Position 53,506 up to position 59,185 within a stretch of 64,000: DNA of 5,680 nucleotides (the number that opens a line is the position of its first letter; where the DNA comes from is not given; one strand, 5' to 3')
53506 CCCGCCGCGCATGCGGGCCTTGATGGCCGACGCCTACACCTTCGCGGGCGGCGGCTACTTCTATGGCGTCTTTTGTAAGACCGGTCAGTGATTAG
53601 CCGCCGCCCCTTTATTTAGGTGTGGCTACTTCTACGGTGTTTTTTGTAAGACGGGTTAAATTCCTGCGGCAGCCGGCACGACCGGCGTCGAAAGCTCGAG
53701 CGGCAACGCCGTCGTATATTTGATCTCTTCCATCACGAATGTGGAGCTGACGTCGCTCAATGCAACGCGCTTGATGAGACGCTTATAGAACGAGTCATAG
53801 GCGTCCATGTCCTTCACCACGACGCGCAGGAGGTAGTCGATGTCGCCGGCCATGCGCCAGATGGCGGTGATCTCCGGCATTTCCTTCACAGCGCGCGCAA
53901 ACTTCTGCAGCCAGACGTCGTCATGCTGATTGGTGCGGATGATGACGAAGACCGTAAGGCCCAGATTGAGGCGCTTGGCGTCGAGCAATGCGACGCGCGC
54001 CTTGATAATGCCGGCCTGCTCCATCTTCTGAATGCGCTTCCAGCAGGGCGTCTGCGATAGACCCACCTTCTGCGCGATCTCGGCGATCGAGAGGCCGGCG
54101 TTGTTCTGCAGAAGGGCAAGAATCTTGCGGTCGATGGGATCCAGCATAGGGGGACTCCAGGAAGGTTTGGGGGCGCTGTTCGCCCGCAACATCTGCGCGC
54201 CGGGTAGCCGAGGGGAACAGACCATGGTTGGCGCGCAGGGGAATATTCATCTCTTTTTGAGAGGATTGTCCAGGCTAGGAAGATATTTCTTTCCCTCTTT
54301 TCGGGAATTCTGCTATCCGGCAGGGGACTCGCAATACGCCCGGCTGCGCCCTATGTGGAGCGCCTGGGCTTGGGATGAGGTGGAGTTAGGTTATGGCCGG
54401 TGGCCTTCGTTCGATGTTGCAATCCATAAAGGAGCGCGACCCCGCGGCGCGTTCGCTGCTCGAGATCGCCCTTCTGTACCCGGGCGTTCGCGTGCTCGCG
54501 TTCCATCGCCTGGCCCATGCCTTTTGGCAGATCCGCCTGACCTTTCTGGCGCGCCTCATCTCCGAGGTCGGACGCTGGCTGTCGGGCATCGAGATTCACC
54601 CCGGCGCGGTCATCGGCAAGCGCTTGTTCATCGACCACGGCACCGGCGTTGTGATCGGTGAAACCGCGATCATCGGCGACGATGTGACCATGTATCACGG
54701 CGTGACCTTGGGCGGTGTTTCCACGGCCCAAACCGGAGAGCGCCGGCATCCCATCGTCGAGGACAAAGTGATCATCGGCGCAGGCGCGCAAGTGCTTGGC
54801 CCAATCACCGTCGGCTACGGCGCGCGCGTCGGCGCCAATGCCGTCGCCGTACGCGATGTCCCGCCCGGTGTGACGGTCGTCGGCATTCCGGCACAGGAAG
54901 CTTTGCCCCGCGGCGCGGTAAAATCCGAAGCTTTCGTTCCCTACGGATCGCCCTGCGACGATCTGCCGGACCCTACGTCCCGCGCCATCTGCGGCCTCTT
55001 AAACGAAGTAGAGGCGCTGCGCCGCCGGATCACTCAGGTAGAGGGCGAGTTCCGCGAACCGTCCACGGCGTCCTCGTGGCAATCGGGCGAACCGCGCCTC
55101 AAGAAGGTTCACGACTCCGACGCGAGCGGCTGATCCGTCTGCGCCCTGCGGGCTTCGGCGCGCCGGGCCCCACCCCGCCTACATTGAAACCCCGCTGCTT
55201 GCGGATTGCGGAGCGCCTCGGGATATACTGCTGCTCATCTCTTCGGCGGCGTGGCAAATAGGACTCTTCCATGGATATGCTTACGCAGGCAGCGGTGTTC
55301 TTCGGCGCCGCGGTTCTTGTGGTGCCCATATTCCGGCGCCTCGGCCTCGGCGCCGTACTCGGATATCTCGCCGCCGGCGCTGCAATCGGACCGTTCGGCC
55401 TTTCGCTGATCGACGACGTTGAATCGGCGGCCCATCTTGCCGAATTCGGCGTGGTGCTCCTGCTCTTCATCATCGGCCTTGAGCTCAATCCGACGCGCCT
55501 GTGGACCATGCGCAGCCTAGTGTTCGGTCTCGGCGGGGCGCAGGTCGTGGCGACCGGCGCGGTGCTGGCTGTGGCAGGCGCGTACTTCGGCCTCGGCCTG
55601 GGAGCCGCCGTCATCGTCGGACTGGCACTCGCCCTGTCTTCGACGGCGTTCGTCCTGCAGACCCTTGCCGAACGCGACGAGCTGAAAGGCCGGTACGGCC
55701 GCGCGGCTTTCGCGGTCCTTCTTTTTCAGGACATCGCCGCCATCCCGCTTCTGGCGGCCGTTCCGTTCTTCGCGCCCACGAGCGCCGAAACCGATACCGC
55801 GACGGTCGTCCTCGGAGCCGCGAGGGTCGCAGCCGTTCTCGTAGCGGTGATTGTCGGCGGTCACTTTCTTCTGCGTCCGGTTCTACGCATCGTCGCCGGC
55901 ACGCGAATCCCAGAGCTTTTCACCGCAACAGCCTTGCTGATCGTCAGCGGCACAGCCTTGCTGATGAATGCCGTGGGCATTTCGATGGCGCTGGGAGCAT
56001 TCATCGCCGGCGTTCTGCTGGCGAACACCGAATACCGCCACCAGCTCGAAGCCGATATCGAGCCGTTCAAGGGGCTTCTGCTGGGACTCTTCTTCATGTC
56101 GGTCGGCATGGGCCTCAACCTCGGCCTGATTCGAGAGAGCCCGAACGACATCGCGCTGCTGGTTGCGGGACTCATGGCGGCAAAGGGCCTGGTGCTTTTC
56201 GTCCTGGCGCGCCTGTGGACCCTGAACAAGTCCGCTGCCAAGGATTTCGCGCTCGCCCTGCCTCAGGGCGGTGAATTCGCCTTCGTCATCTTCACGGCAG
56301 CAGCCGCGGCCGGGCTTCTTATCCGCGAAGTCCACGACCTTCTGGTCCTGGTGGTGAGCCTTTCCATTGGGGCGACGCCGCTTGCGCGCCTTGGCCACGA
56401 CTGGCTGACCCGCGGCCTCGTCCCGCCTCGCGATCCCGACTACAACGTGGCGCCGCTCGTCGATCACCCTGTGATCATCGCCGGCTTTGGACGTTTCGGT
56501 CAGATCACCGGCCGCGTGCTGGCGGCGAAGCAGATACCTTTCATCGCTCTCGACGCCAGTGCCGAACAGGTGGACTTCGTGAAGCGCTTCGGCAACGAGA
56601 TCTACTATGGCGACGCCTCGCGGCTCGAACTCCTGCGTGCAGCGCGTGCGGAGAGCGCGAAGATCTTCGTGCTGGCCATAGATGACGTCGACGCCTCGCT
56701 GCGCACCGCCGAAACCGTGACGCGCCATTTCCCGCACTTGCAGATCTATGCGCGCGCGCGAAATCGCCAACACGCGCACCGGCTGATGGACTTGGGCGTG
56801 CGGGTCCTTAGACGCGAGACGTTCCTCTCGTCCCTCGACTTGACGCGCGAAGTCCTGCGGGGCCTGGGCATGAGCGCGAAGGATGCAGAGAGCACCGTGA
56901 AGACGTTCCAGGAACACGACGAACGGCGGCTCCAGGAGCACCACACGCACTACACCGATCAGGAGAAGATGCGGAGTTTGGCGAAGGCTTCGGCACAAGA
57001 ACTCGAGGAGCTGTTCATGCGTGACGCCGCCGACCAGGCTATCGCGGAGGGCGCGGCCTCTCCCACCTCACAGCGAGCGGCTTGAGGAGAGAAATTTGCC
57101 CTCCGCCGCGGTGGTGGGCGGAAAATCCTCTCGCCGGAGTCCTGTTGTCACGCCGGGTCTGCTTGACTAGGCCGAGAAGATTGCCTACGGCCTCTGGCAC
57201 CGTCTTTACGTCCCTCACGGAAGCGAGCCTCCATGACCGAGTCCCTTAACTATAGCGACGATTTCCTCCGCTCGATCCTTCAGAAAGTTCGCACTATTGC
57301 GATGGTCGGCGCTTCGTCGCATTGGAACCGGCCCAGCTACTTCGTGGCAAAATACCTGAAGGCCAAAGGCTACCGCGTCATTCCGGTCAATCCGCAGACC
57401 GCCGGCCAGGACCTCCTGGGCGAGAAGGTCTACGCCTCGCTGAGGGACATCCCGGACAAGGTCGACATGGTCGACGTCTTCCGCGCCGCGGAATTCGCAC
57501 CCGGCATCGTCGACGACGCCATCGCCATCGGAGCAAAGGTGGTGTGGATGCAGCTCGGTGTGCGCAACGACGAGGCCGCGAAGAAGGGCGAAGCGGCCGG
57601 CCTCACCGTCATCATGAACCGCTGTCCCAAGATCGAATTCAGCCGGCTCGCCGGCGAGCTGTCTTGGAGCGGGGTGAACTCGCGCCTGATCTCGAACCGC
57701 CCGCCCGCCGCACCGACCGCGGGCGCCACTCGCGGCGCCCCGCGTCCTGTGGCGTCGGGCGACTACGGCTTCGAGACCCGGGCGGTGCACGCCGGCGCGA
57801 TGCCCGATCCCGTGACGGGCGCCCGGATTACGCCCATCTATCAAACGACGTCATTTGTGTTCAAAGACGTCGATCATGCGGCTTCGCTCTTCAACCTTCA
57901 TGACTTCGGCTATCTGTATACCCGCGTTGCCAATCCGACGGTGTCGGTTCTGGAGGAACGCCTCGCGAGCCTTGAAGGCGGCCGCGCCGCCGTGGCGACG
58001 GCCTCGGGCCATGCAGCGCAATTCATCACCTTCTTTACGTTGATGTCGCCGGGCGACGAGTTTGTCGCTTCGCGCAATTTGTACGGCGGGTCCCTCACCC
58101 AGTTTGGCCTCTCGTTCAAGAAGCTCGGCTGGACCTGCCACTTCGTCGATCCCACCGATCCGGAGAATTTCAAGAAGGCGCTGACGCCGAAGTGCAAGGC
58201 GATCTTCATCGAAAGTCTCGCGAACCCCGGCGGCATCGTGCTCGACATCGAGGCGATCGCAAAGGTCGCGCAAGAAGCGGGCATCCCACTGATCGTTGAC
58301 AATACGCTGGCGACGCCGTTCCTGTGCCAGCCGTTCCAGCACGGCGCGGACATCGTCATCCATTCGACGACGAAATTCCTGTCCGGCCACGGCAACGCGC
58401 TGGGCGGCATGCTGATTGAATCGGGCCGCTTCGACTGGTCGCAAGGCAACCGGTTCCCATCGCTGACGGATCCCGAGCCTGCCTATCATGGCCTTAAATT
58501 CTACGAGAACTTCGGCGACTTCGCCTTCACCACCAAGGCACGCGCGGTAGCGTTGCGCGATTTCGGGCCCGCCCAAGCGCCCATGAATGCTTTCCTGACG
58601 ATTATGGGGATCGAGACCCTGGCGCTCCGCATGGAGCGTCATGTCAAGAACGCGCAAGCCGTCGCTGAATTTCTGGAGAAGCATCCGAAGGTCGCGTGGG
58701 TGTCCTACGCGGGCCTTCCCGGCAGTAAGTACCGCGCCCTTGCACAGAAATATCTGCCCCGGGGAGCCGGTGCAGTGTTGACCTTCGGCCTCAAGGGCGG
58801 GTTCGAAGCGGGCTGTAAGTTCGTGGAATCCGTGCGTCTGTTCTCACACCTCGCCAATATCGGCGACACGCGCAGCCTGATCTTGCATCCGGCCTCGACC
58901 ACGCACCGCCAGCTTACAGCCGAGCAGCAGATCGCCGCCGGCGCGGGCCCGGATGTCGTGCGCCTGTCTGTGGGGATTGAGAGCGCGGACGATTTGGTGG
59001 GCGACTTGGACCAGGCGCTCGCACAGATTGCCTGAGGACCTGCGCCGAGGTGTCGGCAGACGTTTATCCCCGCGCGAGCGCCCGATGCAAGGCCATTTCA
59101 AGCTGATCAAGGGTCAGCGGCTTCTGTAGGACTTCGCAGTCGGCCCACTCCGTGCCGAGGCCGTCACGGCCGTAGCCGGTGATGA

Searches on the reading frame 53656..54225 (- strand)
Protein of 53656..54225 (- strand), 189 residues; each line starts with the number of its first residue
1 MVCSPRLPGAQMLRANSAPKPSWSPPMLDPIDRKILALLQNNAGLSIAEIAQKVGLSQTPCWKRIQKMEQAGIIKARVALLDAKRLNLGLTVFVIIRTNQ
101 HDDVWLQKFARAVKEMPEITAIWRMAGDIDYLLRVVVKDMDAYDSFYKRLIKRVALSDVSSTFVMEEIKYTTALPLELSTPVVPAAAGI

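Call 78: search_protein_families(library=pfam, proteins=[window:53656-54225:-], max_evalue=0.0001)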
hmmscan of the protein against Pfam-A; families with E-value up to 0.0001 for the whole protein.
window:53656-54225:- (189 aa): 5 families
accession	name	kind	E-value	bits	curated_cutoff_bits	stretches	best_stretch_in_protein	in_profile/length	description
PF01037.27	AsnC_trans_reg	-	3.8e-21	75.2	25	1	95-167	2-73/73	Lrp/AsnC ligand binding domain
PF13412.12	HTH_24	-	9.1e-21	73.6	21.9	1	28-75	1-48/48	Winged helix-turn-helix DNA-binding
PF13404.12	HTH_AsnC-type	-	8.7e-18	64.3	27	1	28-69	1-42/42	AsnC-type helix-turn-helix domain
PF08279.18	HTH_11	-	2.3e-05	24.6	25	1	33-74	3-46/55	HTH domain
PF12840.13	HTH_20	-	6.6e-05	23.2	27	0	27-75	1-49/51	Helix-turn-helix domain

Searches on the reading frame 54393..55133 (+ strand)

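Call 78: search_protein_families(library=pfam, proteins=[window:54393-55133:+], max_evalue=0.0001)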
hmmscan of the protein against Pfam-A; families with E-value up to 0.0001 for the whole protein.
window:54393-55133:+ (246 aa): 1 family
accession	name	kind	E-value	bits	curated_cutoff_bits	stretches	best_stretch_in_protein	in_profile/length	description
PF00132.30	Hexapep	-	6.1e-09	35.7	27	0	119-151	1-33/36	Bacterial transferase hexapeptide (six repeats)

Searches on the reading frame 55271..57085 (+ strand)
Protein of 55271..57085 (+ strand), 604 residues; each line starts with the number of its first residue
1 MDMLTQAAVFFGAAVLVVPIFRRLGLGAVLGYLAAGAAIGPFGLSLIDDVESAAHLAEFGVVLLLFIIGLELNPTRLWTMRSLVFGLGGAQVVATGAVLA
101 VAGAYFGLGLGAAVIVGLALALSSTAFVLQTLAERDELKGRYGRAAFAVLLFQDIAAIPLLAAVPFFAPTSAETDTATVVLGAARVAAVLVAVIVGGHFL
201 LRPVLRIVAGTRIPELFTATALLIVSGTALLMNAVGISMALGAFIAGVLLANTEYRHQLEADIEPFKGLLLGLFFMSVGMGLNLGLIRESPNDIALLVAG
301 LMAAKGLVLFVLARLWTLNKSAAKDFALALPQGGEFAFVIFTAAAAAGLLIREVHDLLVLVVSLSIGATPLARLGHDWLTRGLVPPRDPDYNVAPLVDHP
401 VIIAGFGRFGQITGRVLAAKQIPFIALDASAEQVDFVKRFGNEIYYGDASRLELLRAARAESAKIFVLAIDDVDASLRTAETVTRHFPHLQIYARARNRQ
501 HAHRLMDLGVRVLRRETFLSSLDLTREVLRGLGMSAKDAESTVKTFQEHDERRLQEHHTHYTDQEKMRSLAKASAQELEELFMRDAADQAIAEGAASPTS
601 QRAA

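Call 78: search_protein_families(library=pfam, proteins=[window:55271-57085:+], max_evalue=0.0001)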
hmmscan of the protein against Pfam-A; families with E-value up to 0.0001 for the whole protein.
window:55271-57085:+ (604 aa): 2 families
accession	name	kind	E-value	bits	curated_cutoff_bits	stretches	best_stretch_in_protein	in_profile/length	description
PF00999.27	Na_H_Exchanger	-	4.1e-57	194.2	26.2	1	14-371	3-372/375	Sodium/hydrogen exchanger, transmembrane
PF02254.24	TrkA_N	-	9e-22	78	23.8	1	401-511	1-111/116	TrkA-N domain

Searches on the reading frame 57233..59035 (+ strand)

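Call 78: search_protein_families(library=pfam, proteins=[window:57233-59035:+], max_evalue=0.0001)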
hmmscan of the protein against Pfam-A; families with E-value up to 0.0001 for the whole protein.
window:57233-59035:+ (600 aa): 6 families
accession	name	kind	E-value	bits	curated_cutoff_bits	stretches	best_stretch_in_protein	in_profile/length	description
PF01053.26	Cys_Met_Meta_PP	-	6.1e-129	430.3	27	1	181-596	1-380/381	Cys/Met metabolism PLP-dependent enzyme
PF13380.12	CoA_binding_2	-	2.5e-42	144.4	22.8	1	20-136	1-115/116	CoA binding domain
PF00155.27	Aminotran_1_2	-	5.1e-07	29.6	19.7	1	239-357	46-186/361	Aminotransferase class I and II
PF01041.23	DegT_DnrJ_EryC1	-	6.6e-07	29.3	19.8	1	235-358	24-147/360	DegT/DnrJ/EryC1/StrS aminotransferase family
PF02629.25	CoA_binding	-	4.7e-06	27.7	22.3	1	21-105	5-92/97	CoA binding domain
PF01212.27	Beta_elim_lyase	-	7.7e-06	25.9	27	1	234-357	31-169/288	Beta-eliminating lyase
